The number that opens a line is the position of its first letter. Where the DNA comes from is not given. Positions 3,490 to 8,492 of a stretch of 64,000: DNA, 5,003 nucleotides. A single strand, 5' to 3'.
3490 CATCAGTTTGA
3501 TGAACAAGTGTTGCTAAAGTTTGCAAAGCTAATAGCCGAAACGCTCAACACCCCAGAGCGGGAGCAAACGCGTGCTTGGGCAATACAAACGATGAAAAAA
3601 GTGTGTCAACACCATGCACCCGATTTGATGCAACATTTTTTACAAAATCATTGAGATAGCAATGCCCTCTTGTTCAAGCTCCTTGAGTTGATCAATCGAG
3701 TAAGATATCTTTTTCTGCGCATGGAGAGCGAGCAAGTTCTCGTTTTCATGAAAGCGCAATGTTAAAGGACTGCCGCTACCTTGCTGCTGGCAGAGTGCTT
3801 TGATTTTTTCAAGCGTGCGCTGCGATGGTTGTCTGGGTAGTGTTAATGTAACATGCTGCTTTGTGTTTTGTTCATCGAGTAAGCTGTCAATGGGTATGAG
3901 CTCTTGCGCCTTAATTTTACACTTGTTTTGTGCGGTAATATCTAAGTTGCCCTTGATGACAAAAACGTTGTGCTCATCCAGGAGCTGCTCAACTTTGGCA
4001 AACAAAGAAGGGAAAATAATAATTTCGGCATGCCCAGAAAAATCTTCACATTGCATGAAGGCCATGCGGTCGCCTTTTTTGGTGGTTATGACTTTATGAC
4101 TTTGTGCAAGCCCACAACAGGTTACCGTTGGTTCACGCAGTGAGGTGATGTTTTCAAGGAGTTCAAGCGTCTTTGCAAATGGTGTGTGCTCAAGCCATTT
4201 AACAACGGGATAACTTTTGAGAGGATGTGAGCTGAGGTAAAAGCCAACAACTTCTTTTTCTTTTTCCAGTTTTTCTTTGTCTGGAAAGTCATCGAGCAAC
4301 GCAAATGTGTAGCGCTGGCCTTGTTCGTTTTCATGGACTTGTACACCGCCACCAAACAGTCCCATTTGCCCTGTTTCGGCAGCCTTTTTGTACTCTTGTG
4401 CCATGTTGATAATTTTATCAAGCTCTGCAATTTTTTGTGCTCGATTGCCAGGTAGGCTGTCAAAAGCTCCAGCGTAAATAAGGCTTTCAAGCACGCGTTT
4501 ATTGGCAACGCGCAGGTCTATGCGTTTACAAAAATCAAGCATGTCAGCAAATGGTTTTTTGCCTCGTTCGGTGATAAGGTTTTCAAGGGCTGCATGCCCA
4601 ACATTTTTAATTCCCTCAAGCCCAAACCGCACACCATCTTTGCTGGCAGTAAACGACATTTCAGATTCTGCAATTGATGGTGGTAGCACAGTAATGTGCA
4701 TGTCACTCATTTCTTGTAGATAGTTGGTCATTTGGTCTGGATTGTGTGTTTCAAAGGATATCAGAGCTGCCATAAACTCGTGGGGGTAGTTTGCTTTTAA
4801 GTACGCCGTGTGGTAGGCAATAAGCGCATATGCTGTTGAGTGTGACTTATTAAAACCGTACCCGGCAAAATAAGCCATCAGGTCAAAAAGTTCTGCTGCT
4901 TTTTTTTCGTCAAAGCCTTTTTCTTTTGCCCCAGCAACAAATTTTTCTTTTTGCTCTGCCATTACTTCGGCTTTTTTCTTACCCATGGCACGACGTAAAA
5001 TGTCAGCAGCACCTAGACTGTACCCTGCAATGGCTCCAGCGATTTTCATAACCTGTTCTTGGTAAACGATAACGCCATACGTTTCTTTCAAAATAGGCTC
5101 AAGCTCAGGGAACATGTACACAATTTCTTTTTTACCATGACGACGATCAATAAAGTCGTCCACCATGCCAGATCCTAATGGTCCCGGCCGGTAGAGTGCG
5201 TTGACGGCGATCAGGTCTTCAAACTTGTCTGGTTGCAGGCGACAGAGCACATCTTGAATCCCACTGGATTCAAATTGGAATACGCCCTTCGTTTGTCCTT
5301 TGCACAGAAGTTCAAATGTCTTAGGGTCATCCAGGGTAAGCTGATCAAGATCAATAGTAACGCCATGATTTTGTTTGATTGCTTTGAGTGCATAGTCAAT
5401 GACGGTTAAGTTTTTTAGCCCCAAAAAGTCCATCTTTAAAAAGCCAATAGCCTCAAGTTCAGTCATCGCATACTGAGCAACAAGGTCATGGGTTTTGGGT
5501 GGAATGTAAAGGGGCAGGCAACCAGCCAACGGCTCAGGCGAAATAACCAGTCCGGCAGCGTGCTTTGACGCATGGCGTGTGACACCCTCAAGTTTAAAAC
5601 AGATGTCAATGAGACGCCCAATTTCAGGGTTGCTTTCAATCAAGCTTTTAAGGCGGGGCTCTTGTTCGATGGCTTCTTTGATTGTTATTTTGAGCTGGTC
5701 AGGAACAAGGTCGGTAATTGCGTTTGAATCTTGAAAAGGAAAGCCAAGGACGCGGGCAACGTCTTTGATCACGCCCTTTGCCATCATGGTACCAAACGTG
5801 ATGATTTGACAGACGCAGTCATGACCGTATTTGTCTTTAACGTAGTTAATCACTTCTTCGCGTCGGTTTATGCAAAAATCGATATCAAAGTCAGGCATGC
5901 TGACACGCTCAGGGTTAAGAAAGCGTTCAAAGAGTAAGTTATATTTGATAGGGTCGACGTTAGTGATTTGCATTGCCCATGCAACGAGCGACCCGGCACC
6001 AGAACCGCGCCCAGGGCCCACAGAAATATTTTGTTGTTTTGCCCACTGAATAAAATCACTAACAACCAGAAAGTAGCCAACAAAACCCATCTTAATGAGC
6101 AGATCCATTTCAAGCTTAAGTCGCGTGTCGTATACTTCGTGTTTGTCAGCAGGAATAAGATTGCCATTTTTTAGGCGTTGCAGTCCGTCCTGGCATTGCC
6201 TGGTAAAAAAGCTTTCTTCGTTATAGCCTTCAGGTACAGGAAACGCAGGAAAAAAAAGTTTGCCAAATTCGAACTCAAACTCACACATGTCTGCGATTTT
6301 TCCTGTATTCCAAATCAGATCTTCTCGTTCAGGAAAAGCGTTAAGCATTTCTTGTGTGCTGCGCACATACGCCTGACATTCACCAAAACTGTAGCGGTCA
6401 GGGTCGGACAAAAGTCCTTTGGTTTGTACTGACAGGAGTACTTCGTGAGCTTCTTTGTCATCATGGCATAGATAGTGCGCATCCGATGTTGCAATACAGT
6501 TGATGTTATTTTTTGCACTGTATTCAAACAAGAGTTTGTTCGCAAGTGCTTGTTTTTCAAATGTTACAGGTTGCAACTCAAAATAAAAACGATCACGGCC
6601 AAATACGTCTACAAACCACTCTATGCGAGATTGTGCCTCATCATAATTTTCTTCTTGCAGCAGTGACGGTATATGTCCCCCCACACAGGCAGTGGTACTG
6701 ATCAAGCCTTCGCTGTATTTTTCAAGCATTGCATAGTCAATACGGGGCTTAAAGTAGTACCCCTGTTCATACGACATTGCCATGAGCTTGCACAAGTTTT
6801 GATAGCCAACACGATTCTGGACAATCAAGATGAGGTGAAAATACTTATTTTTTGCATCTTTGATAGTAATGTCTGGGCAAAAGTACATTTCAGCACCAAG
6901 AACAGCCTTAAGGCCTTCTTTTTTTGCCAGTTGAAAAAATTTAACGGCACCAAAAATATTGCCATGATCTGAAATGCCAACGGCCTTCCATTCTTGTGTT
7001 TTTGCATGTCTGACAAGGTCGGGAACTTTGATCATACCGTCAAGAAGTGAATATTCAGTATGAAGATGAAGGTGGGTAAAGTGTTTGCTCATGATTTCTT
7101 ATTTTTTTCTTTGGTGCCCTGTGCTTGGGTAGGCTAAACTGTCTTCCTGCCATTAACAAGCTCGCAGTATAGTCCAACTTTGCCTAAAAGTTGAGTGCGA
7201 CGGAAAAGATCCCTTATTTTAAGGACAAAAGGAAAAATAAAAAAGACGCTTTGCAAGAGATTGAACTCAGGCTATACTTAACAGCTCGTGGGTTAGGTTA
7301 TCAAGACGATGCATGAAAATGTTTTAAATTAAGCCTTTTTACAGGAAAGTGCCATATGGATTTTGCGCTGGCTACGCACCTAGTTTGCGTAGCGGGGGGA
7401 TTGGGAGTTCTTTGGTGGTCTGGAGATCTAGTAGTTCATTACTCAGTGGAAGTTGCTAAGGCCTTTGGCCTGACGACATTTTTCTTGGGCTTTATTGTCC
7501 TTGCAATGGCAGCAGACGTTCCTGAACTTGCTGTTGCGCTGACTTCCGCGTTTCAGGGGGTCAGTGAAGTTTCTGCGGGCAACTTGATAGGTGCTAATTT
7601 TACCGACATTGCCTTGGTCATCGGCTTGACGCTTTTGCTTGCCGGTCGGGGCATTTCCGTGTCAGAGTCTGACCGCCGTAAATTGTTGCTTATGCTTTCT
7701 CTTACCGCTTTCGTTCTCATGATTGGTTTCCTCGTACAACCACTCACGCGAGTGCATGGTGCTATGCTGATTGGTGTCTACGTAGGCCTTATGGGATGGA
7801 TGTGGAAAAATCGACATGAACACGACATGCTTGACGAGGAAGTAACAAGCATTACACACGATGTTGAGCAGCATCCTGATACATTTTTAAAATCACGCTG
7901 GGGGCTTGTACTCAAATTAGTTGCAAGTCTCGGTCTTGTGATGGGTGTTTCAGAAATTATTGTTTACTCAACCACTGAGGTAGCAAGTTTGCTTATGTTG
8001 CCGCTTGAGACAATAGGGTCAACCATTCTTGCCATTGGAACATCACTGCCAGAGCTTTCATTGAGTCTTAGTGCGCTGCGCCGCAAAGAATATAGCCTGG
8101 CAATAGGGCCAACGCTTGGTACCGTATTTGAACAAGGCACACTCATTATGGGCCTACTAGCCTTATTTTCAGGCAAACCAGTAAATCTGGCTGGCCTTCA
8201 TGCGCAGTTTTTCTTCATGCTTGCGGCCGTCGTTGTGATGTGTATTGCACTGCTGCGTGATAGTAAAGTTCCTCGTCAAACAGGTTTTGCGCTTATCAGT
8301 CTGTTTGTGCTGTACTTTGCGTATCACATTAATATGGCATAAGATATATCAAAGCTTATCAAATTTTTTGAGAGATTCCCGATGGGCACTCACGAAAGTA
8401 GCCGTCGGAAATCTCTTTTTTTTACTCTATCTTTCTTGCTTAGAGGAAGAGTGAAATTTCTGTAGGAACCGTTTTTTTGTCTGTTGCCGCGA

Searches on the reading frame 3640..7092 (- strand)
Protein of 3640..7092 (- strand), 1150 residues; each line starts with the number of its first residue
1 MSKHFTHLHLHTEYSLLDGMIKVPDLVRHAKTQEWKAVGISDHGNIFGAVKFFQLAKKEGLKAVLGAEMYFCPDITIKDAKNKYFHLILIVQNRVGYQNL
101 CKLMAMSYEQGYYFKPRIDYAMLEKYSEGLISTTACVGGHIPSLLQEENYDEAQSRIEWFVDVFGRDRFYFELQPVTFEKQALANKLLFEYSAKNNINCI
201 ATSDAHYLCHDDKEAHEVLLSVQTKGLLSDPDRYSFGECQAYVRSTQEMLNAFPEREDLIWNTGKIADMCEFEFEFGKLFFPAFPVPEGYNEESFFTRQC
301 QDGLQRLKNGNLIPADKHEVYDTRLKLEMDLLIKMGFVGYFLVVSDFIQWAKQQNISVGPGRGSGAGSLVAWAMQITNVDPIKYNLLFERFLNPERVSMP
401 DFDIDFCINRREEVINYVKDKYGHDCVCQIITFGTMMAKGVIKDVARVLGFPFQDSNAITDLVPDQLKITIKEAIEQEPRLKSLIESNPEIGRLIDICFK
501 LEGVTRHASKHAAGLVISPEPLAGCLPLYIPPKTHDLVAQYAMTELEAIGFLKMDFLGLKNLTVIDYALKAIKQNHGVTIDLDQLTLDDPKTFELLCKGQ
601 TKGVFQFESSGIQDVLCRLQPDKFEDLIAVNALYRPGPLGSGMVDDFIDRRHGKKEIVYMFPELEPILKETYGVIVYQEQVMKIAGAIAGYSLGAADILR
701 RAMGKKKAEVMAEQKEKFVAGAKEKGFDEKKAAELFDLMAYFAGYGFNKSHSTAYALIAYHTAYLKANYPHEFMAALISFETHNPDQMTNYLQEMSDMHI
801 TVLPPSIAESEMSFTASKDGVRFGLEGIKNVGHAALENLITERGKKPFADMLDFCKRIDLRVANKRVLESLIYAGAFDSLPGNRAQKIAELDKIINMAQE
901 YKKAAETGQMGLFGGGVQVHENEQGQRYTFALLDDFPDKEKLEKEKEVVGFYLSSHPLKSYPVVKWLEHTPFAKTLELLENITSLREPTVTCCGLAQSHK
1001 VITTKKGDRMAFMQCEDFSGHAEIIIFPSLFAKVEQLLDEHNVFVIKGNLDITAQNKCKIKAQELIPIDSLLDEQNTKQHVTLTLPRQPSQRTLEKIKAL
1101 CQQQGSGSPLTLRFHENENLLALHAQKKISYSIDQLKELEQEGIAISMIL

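Call 13: search_protein_families(library=pfam, proteins=[window:3640-7092:-], max_evalue=0.00001)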
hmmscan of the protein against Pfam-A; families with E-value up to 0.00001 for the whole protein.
window:3640-7092:- (1150 aa): 4 families
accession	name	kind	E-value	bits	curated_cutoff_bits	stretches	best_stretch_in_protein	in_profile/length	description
PF07733.18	DNA_pol3_alpha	-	4.1e-98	328.6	23.9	1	297-558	4-260/260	Bacterial DNA polymerase III alpha NTPase domain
PF17657.6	DNA_pol3_finger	-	4e-70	234.9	22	1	561-726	1-166/166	Bacterial DNA polymerase III alpha subunit finger domain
PF02811.25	PHP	-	4.8e-51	173.8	26.4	1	7-174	1-162/164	PHP domain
PF14579.12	HHH_6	-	3.6e-28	98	25.6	1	800-886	2-89/90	Helix-hairpin-helix motif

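Call 15: find_related_loci(query=window:3640-7092:-, collection=genome_contigs, flank=10000)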
Query window:3640-7092:- (1150 aa) in genome_contigs; peptide patterns used: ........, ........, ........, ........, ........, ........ (x = any residue, [..] = any of these).
600 stretches matched a pattern (row limit reached: there are more); 600 encode a relative of the query (tblastn E <= 1e-3); the best 80 are kept; 80 distinct loci.
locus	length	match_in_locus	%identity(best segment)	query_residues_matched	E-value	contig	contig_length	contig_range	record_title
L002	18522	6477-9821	45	1-1115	0e+0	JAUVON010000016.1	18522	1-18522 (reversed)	MAG: Desulfobulbaceae bacterium isolate CSMAG_637 CSMAG_637_k141_63720_length_18522_cov_11.9762, whole genome shotgun se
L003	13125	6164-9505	45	1-1115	0e+0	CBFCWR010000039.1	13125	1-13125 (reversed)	MAG TPA_asm: uncultured Desulfofustis sp. isolate SRR22297272_binner23_Refined_5 genome assembly, contig: ERZ25654850.14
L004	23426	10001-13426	43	5-1112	0e+0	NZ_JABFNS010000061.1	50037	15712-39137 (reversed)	Myxococcus xanthus strain AM003 NODE_61_length_50037_cov_38.7818, whole genome shotgun sequence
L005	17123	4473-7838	41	5-1141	0e+0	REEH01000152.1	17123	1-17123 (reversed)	MAG: Spirochaetaceae bacterium isolate PLM2.Bin22 NODE_3963_length_17123_cov_7.706, whole genome shotgun sequence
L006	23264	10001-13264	41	5-1119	0e+0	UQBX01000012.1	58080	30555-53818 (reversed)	uncultured Ruminococcaceae bacterium isolate UMGS133 genome assembly, contig: NODE_170_length_58080_cov_8.211909, whole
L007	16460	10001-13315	43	5-1119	0e+0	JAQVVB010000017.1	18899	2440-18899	MAG: Sphaerochaeta sp. isolate STF1_7 NODE_7350_length_18899_cov_5.675900_Sandtown_F1, whole genome shotgun sequence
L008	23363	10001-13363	42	5-1103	0e+0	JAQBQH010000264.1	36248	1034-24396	MAG: Myxococcales bacterium isolate RYN_368 scaffold_6601165, whole genome shotgun sequence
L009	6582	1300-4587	42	5-1072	0e+0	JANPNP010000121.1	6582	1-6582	MAG: Bdellovibrionales bacterium isolate VAR_87_metabat_254 VAR_87_k141_5357177, whole genome shotgun sequence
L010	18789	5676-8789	44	3-1051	0e+0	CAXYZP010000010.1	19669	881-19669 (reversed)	MAG: uncultured Sphaerochaeta sp. isolate ERR13598994_binner12_Refined_7 genome assembly, contig: ERZ24875805.271, whole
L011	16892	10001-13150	41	5-1065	0e+0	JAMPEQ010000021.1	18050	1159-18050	MAG: Bacteroides sp. isolate NALB_7823_8 Scaffold_#21__SCF_021___18050_bp, whole genome shotgun sequence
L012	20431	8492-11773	41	1-1076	0e+0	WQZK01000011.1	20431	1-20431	MAG: Defluviitaleaceae bacterium isolate Lab288P1bin10 Ga0131853_10006969, whole genome shotgun sequence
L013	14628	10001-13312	41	4-1112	0e+0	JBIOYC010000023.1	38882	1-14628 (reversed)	MAG: Thermoanaerobaculia bacterium isolate MAG040 k127_1263398, whole genome shotgun sequence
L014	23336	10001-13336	41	5-1126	0e+0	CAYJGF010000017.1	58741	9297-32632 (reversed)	MAG TPA_asm: uncultured Oscillospiraceae bacterium isolate ERP123703_co1_364 genome assembly, contig: NODE_462_length_58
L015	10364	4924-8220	41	5-1123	0e+0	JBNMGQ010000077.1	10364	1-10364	MAG: Eubacterium sp. isolate CM_BacEub722.144 k141_714177_length_10364_cov_22.0000, whole genome shotgun sequence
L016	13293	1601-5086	41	3-1141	0e+0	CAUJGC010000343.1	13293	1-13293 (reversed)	MAG: Myxococcota bacterium isolate KLAP81 genome assembly, contig: KLAP81_449821, whole genome shotgun sequence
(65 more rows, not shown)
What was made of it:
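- Tried and rejected: The best identity was 45%, spread over many phyla, so placement is unresolved (call 15).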

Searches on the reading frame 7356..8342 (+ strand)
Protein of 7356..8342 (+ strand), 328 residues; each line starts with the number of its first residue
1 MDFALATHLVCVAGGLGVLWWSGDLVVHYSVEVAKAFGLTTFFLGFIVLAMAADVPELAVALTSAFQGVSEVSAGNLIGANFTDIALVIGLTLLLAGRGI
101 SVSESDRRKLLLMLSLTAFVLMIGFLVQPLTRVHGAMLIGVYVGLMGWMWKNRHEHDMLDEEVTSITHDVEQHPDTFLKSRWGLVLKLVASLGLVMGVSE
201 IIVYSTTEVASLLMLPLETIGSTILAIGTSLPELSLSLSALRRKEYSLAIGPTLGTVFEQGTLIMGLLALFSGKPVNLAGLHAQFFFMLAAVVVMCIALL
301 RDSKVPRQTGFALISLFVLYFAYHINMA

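Call 78: search_protein_families(library=pfam, proteins=[window:7356-8342:+], max_evalue=0.0001)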
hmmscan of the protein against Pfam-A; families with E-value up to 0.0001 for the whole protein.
window:7356-8342:+ (328 aa): 1 family
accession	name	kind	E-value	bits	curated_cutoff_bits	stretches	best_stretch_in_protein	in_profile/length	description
PF01699.29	Na_Ca_ex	-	5.4e-41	140.5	24.9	2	9-150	3-150/151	Sodium/calcium exchanger protein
